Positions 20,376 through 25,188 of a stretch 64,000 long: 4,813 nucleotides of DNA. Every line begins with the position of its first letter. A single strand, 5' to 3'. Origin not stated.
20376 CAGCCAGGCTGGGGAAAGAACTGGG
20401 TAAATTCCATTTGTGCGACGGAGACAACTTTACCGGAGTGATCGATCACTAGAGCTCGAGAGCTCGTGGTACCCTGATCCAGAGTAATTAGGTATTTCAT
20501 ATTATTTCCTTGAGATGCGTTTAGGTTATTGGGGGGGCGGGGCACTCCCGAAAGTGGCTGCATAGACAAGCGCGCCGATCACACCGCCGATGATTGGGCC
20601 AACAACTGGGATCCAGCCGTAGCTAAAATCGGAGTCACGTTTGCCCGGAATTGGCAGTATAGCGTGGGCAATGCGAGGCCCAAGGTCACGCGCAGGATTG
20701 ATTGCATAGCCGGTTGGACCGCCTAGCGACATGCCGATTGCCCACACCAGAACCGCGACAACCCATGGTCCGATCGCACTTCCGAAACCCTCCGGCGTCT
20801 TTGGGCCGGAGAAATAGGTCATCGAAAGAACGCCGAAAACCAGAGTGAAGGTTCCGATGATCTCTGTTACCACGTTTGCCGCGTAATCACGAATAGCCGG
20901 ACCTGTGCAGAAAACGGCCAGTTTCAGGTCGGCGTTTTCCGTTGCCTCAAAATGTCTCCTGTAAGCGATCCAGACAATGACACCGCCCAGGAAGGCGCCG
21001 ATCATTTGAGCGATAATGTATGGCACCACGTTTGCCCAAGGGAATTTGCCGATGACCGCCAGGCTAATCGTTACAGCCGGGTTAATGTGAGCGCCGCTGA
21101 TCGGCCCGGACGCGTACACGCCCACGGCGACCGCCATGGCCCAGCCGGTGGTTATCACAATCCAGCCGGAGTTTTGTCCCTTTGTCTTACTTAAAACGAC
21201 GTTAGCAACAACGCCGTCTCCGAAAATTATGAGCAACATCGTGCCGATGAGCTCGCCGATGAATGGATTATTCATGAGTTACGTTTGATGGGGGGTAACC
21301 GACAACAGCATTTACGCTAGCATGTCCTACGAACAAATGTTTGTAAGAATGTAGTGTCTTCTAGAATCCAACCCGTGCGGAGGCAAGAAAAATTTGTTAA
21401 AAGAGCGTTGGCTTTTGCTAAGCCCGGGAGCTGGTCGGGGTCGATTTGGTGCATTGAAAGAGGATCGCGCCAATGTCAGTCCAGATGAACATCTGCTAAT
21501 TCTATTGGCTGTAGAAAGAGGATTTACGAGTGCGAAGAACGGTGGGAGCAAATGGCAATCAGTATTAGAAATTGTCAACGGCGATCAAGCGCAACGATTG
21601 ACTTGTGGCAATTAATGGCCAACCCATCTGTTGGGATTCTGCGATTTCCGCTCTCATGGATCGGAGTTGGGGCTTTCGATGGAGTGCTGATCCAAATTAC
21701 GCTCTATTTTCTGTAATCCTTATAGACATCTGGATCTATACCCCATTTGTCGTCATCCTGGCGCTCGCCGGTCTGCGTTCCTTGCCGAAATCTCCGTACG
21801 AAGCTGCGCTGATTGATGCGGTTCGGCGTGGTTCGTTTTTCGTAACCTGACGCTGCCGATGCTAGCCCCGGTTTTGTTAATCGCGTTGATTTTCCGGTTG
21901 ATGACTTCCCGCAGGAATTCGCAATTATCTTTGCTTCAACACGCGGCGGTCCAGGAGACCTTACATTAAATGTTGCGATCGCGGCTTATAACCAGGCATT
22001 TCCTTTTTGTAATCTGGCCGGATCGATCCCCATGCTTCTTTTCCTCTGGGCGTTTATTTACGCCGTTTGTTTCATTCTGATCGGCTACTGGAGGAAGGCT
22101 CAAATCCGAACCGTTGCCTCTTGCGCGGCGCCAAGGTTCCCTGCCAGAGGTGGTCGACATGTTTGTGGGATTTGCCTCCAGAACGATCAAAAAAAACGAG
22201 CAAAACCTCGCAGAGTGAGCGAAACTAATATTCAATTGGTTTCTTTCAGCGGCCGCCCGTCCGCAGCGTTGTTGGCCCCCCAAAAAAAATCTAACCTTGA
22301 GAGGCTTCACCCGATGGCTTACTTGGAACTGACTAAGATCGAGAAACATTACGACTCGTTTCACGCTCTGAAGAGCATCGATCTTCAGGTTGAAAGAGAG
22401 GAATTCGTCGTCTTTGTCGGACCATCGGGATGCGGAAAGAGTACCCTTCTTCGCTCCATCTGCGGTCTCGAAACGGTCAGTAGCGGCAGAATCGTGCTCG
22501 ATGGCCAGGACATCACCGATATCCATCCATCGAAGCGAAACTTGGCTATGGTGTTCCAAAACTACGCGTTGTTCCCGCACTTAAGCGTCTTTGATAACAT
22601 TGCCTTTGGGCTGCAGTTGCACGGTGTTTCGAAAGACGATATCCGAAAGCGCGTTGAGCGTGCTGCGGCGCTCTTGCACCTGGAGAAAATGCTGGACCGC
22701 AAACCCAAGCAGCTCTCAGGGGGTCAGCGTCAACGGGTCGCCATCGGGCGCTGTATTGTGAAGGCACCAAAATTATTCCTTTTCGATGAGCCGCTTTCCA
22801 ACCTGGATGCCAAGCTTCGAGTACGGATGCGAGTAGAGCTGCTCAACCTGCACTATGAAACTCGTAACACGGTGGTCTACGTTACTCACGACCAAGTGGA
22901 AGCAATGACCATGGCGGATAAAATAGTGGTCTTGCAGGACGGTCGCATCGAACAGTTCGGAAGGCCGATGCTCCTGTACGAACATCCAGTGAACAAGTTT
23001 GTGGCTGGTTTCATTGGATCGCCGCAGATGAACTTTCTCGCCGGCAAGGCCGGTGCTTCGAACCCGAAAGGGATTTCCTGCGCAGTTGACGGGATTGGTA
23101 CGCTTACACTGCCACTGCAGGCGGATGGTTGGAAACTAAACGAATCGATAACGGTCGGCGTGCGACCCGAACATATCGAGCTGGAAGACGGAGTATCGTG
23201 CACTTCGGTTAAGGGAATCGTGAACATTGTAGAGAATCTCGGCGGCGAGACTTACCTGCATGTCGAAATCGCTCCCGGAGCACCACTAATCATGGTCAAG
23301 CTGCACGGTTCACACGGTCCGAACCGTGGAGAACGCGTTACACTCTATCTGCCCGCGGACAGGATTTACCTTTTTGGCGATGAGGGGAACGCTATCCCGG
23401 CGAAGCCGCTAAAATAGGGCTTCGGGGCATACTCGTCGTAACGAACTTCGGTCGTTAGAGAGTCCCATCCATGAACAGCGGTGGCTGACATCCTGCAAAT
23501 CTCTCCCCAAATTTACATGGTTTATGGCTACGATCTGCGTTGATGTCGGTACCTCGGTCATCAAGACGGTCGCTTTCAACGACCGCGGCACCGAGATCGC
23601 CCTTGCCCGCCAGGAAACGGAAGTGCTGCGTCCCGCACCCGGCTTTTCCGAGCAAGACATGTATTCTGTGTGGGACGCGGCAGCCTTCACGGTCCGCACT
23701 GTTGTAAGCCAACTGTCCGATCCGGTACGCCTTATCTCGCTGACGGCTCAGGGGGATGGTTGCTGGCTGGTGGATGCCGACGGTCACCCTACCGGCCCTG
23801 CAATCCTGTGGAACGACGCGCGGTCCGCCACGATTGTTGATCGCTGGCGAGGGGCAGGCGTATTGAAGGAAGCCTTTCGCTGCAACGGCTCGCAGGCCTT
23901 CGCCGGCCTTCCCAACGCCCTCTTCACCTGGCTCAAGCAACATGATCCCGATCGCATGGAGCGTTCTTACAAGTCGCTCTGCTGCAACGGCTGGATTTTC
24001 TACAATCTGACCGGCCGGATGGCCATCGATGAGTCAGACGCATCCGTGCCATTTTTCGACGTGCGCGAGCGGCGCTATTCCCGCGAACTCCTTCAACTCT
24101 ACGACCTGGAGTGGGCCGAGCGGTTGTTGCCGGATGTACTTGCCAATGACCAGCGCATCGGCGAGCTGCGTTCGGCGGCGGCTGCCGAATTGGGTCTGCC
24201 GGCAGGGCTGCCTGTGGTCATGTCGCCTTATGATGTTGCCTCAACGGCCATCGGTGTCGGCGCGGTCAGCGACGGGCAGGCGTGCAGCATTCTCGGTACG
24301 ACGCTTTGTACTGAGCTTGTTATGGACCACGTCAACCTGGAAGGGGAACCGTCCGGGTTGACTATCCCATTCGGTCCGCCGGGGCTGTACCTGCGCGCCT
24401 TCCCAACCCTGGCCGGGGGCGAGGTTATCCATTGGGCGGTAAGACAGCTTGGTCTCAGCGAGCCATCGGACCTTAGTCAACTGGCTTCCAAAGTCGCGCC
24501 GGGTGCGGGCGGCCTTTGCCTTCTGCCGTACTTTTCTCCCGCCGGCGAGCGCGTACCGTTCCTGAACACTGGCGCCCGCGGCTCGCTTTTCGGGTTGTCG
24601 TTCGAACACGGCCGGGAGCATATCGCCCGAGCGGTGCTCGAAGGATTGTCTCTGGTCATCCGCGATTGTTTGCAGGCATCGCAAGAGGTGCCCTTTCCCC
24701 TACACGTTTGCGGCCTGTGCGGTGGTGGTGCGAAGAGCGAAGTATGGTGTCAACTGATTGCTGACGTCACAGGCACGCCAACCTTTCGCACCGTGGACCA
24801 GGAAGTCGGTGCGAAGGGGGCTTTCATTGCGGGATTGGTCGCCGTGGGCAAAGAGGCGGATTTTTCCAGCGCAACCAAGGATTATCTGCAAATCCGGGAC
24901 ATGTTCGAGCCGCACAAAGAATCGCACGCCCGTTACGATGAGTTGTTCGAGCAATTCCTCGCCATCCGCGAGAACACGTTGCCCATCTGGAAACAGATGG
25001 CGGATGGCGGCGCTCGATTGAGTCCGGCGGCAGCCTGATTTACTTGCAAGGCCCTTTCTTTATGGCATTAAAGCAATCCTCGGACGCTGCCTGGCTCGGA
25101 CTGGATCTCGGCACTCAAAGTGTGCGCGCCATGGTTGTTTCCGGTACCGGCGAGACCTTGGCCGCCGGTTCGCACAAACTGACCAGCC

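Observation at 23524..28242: GC-rich four-gene cassette (two FGGY kinases, histidine phosphatase, 2-hydroxyacid dehydrogenase) inside a lower-GC transporter locus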

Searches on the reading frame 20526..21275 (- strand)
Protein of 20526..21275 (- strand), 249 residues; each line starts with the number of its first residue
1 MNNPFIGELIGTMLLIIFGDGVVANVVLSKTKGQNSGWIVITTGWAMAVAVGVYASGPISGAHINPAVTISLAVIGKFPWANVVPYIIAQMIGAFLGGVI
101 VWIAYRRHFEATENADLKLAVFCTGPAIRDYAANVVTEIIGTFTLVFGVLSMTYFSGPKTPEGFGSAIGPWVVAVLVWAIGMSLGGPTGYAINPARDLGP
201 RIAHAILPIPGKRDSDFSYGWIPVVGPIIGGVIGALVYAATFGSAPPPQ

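Call 3: search_protein_families(library=ncbifam, proteins=[window:20526-21275:-])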
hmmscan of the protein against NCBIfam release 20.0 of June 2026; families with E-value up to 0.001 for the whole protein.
window:20526-21275:- (249 aa): 4 families
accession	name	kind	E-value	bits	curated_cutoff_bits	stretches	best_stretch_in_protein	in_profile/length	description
TIGR00861.1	MIP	subfamily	4.5e-59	199.9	171.25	1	8-238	2-224/224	MIP family channel protein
NF043012.1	LacAcidTportLarD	equivalog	1.7e-57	194.7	390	1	6-240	5-233/237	D/L-lactic acid transporter LarD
NF045553.1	AquGlycerPorinGla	equivalog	2.1e-53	181.4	400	2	5-154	9-167/290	aquaglyceroporin Gla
NF003838.0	PRK05420.1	equivalog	2.7e-21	76.1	256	1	4-241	4-226/231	aquaporin Z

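Call 4: search_protein_families(library=pfam, proteins=[window:20526-21275:-])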
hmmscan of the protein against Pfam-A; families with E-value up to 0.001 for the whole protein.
window:20526-21275:- (249 aa): 1 family
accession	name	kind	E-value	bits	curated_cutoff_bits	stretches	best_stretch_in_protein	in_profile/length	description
PF00230.25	MIP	-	5.7e-46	157.5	25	1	5-238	11-222/222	Major intrinsic protein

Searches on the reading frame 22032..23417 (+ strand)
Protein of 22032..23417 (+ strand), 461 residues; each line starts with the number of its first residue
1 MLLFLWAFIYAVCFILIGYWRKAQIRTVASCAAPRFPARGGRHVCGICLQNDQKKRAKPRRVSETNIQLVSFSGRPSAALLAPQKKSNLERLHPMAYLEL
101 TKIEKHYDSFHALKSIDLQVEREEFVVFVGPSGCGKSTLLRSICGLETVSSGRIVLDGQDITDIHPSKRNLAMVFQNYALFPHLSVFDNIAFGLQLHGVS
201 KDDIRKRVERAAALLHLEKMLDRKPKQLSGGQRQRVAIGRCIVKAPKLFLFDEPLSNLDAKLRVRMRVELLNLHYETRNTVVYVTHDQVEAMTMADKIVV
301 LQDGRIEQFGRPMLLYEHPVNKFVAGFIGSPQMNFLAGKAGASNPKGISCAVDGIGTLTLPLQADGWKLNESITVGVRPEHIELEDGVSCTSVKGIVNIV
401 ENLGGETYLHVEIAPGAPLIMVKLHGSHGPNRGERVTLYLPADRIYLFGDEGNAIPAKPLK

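Call 3: search_protein_families(library=ncbifam, proteins=[window:22032-23417:+])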
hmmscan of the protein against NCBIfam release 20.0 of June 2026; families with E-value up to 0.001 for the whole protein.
window:22032-23417:+ (461 aa): 186 families (the best 25 are shown)
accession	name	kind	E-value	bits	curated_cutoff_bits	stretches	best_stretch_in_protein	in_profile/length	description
NF008653.0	PRK11650.1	subfamily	1.5e-132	442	432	1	95-452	1-351/357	sn-glycerol-3-phosphate ABC transporter ATP-binding protein UgpC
NF008233.0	PRK11000.1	equivalog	6.4e-129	430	568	1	95-455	1-360/369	maltose/maltodextrin ABC transporter ATP-binding protein MalK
NF006987.0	PRK09452.1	equivalog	4.4e-99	331.7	482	1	86-401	6-318/378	spermidine/putrescine ABC transporter ATP-binding protein PotA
TIGR03265.1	PhnT2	equivalog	4.2e-98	328.8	457.7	1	95-447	2-351/353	putative 2-aminoethylphosphonate ABC transporter ATP-binding protein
TIGR01187.1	potA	subfamily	6e-91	304.9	355.6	1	129-426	2-300/325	polyamine ABC transporter ATP-binding protein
NF043075.1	MMSYN1_0197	equivalog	1.7e-88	296.9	550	1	98-404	3-299/341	spermidine/putrescine ABC transporter ATP-binding protein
NF040933.2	ABC_arch_GlcV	equivalog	1.8e-85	286.9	450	1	101-448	6-357/357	glucose ABC transporter ATP-binding protein GlcV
TIGR03258.1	PhnT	equivalog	8.1e-85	285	499.15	1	100-447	11-356/359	2-aminoethylphosphonate ABC transport system ATP-binding subunit PhnT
NF008621.0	PRK11607.1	equivalog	2.8e-82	276.5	613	1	83-429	8-351/377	putrescine ABC transporter ATP-binding subunit PotG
TIGR00968.1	3a0106s01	subfamily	1.3e-81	273.6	342.75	1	100-330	3-233/237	sulfate ABC transporter ATP-binding protein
NF040840.2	tungstate_WtpC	equivalog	6.5e-81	272.3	440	1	98-414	2-312/347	tungstate ABC transporter ATP-binding protein WtpC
NF008513.0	PRK11432.1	equivalog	2.4e-80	270.1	496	1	96-403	5-303/351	ferric ABC transporter ATP-binding protein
NF008105.0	PRK10851.1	equivalog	1.4e-71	241.1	502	1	98-446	3-347/362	sulfate/thiosulfate ABC transporter ATP-binding protein CysA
TIGR01186.1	proV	subfamily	7.4e-62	209.5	326.6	1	111-331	7-233/363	betaine/proline/choline family ABC transporter ATP-binding protein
TIGR03415.1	ABC_choXWV_ATP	equivalog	4.5e-55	187.1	483.75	1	112-330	39-267/382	choline ABC transporter ATP-binding protein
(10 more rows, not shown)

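Call 4: search_protein_families(library=pfam, proteins=[window:22032-23417:+])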
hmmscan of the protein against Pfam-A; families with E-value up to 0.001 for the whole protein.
window:22032-23417:+ (461 aa): 6 families
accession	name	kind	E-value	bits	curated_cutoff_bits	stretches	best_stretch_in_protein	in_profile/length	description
PF00005.33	ABC_tran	-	8.2e-37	127.3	25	1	113-255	1-136/137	ABC transporter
PF08402.16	TOBE_2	-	2.1e-12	47.4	21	1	375-448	1-76/76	TOBE domain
PF17912.7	OB_MalK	-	9.4e-09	36.5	27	1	329-382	1-53/53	MalK OB fold domain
PF13304.12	AAA_21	-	9.5e-07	29.6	27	0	244-288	255-300/304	AAA domain, putative AbiEii toxin, Type IV TA system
PF02463.25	SMC_N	-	9.5e-06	25.6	40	1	112-302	12-215/220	RecF/RecN/SMC N terminal domain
PF03193.22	RsgA_GTPase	-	0.00016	22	30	1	112-151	96-134/174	RsgA GTPase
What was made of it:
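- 22215..23417 (+): MalK/UgpC-type ABC ATPase, co-directional with and immediately upstream of the quartet. NCBIfam UgpC subfamily 442 bits, plus ABC_tran, OB_MalK and TOBE_2 (calls 3, 4).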

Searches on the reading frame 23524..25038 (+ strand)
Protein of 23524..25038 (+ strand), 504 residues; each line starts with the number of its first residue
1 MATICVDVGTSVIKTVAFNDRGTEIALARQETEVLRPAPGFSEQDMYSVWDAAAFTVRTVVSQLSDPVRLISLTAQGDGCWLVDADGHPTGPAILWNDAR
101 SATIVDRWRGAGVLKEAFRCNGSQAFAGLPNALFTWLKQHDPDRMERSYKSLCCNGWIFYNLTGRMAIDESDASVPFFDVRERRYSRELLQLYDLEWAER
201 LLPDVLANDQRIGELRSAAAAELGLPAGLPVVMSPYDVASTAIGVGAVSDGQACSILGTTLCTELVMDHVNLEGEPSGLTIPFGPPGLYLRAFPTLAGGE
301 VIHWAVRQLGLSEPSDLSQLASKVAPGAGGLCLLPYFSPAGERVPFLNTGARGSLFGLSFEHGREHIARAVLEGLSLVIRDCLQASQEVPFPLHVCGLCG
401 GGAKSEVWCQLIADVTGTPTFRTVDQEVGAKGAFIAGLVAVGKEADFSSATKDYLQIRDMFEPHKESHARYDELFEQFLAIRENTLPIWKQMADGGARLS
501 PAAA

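Call 3: search_protein_families(library=ncbifam, proteins=[window:23524-25038:+])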
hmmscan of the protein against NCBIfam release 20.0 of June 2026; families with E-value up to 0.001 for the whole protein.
window:23524-25038:+ (504 aa): 12 families
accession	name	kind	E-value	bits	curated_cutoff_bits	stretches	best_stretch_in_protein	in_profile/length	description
TIGR01312.1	XylB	equivalog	3.4e-83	279.8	380.25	1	5-481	2-479/481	xylulokinase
NF011601.0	PRK15027.1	equivalog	3.9e-56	190.4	912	1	4-488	3-482/484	xylulokinase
TIGR01314.1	gntK_FGGY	equivalog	1.6e-53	182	648.55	1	4-494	3-502/505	gluconokinase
TIGR01311.1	glycerol_kin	equivalog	6.8e-42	143.4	590.35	1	5-474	5-483/496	glycerol kinase GlpK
NF008187.0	PRK10939.1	equivalog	5.1e-41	140.9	528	2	4-263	7-269/521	autoinducer-2 kinase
NF000756.0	PRK00047.1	subfamily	3.2e-34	118.1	498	1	4-472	8-482/502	glycerol kinase GlpK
TIGR02628.1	fuculo_kin_coli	equivalog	9.3e-29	100.7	470.9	1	4-456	4-457/465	L-fuculokinase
NF003154.0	PRK04123.1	equivalog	5.6e-26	91.4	428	2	308-484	360-536/554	ribulokinase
TIGR01315.1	5C_CHO_kinase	subfamily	1e-20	74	408.7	2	340-482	388-534/541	FGGY family pentulose kinase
TIGR01234.1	L-ribulokinase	equivalog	3.4e-17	62.4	583.25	2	315-479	360-524/536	ribulokinase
TIGR02627.1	rhamnulo_kin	equivalog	8.4e-11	41.1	527.95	1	6-248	3-242/454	rhamnulokinase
NF007925.0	PRK10640.1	equivalog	2.4e-07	29.5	639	1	4-223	7-228/489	rhamnulokinase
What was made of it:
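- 23524..25038 (+): FGGY kinase 1 (504 aa). It is XylB-like but below every equivalog cut-off. Catalytic residues are present. Best NCBIfam match is XylB, 279.8 bits against a cut-off of 380 (call 3).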

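Call 4: search_protein_families(library=pfam, proteins=[window:23524-25038:+])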
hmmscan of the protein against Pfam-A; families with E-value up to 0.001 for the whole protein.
window:23524-25038:+ (504 aa): 2 families
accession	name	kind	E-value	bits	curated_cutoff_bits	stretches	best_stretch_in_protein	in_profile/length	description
PF00370.27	FGGY_N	-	8.7e-49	166.8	28.8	1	4-244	3-245/245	FGGY family of carbohydrate kinases, N-terminal domain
PF02782.22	FGGY_C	-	2.6e-24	86.5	27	1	254-440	2-197/198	FGGY family of carbohydrate kinases, C-terminal domain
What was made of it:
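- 23524..25038 (+): Pfam FGGY_N+FGGY_C (call 4).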

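Call 10: find_encoding_contigs(protein=window:23524-25038:+, flank=10000, max_places=6)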
Protein window:23524-25038:+ (504 aa): 19 contigs read that carry it; 6 places shown.
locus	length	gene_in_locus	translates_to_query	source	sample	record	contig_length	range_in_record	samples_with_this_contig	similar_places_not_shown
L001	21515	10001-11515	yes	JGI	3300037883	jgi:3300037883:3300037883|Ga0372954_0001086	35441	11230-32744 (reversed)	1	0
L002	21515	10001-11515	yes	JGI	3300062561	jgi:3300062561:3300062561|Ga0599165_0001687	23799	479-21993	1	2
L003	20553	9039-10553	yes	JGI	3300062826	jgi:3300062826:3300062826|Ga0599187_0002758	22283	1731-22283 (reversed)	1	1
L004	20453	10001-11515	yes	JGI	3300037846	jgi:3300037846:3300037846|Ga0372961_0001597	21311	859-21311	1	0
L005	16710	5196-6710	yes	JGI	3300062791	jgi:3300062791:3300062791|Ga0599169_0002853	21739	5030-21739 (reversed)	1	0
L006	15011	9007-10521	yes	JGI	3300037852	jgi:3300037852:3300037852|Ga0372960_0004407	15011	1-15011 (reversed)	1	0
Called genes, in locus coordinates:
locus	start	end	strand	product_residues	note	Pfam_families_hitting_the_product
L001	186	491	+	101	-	-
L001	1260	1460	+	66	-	-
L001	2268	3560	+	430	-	PF00764:Arginosuc_synth, PF20979:Arginosuc_syn_C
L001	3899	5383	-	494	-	PF00890:FAD_binding_2 (faint), PF01266:DAO, PF16901:DAO_C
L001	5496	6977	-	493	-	PF00370:FGGY_N, PF02782:FGGY_C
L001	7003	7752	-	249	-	PF00230:MIP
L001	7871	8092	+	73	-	-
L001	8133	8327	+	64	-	PF00528:BPD_transp_1 (weak)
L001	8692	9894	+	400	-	PF02463:SMC_N (faint), PF00005:ABC_tran, PF13304:AAA_21 (faint), PF17912:OB_MalK, PF08402:TOBE_2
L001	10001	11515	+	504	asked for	PF00370:FGGY_N, PF02782:FGGY_C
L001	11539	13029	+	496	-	PF00370:FGGY_N, PF02782:FGGY_C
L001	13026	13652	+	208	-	PF00300:His_Phos_1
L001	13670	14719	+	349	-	PF00389:2-Hacid_dh, PF02826:2-Hacid_dh_C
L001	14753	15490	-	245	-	PF00528:BPD_transp_1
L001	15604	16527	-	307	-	PF00528:BPD_transp_1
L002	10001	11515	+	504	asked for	PF00370:FGGY_N, PF02782:FGGY_C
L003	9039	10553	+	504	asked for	PF00370:FGGY_N, PF02782:FGGY_C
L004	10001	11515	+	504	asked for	PF00370:FGGY_N, PF02782:FGGY_C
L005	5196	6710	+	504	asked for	PF00370:FGGY_N, PF02782:FGGY_C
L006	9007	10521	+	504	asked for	PF00370:FGGY_N, PF02782:FGGY_C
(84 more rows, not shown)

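Call 21: search_solved_structures(query=window:23524-25038:+, max_evalue=1e-20)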
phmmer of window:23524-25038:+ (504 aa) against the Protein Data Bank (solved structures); distinct sequences matched with E-value up to 1e-20: 24.
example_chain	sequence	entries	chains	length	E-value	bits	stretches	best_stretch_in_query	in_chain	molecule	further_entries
2itm_A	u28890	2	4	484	1.3e-49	172.3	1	4-488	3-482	Xylulose kinase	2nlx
5vm1_A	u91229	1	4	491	2.5e-42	148.3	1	5-481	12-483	Xylulokinase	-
3gbt_A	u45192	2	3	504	2.3e-37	132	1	4-483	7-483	Gluconate kinase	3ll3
3ifr_A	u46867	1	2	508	4.1e-32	114.6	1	4-495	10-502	Carbohydrate kinase, FGGY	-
6k78_B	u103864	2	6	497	1.4e-29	106.3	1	4-470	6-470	Glycerol kinase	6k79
2zf5_O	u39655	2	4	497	2e-29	105.8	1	4-470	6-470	Glycerol kinase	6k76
6k78_A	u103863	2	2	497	2e-29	105.8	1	4-470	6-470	Glycerol kinase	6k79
5ya0_A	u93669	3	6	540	3.9e-29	104.8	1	5-486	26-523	Autoinducer-2 kinase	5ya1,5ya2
2dpn_A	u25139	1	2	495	1.4e-28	103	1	4-442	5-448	Glycerol kinase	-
1bwf_Y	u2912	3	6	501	7.5e-28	100.6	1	4-444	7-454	GLYCEROL KINASE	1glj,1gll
1bu6_O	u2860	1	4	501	1.4e-27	99.7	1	4-444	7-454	PROTEIN (GLYCEROL KINASE)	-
1bo5_O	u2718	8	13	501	1.8e-27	99.3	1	4-444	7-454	PROTEIN (GLYCEROL KINASE) | GLYCEROL KINASE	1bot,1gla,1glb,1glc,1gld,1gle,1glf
3ezw_A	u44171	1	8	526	4.1e-27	98.2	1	4-445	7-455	Glycerol kinase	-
3hz6_A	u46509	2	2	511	1.2e-26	96.6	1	6-464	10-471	Xylulokinase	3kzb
6zq4_A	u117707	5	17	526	2.7e-24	88.9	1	6-443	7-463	Glycerol kinase-like protein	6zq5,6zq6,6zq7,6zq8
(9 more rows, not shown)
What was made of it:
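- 23524..25038 (+): Best PDB match is E. coli xylulokinase 2itm (call 21).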

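Call 26: search_dna_similar(query=window:23524-25038:+, collection=plasmids, mode=protein, max_rows=14)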
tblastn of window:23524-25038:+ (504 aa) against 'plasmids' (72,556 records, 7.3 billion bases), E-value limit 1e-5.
Records with a match: 1035; places in all: 1703; records where one place covers at least 80% of the query: 967.
Best place of each record, by identity: <60% 1035.
By first word of the organism name: Rhizobium 269; Sinorhizobium 87; Agrobacterium 46; Streptomyces 45; Bacillus 37; Paracoccus 36; Thermus 30; Klebsiella 23; Azospirillum 22; Deinococcus 21; and 142 more.
By predicted mobility (MOB-suite, as given by PLSDB): non-mobilizable 691; conjugative 215; mobilizable 129.
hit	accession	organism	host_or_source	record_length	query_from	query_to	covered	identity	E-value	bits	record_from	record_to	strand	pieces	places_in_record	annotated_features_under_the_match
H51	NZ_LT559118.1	Nonomuraea gerenzanensis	-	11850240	1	494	98%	57.1%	7e-168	532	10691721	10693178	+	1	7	none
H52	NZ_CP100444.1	Streptomyces rimosus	pure culture,OTC cluster deletion ...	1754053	1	482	96%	56.4%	5e-158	504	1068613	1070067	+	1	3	record has no annotation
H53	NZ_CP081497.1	Streptomyces sp. BHT-5-2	whole organism,plant soil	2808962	1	483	96%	54.9%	4e-152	487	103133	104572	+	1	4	none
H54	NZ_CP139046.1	Streptomyces sp. KN37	whole organism,Kanas soil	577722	1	482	96%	54.2%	3e-156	499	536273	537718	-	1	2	FGGY-family carbohydrate kinase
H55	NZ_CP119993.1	Halomarina sp. PSR21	cell culture,saline soil from Tarim ...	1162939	2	491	97%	36.8%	2e-81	283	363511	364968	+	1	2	record has no annotation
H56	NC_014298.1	Halalkalicoccus jeotgali B3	-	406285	4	499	98%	35.9%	7e-84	290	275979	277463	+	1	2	FGGY-family carbohydrate kinase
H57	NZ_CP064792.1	Halapricum desulfuricans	Elton hypersaline lake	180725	4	491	97%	35.8%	3e-91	311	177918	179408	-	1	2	FGGY-family carbohydrate kinase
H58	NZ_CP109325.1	Streptomyces sp. NBC_01592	-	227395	1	492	98%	35.3%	5e-68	244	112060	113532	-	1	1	FGGY-family carbohydrate kinase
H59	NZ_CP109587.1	Streptomyces sp. NBC_01362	-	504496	1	492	98%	35.3%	7e-68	244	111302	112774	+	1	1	FGGY-family carbohydrate kinase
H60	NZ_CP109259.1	Streptomyces sp. NBC_01650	-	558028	1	492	98%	35.3%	7e-68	244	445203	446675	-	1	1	FGGY-family carbohydrate kinase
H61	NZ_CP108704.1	Streptomyces sp. NBC_01005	-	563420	1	492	98%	35.3%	7e-68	244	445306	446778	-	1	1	FGGY-family carbohydrate kinase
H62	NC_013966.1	Haloferax volcanii DS2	-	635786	4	491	97%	35.6%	3e-82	285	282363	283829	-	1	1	FGGY-family carbohydrate kinase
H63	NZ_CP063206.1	Haloferax gibbonsii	cultured ...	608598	4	491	97%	35.6%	1e-81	284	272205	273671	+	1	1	FGGY-family carbohydrate kinase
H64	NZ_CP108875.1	Streptomyces sp. NBC_00826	-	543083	1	492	98%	35.1%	2e-67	242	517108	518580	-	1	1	FGGY-family carbohydrate kinase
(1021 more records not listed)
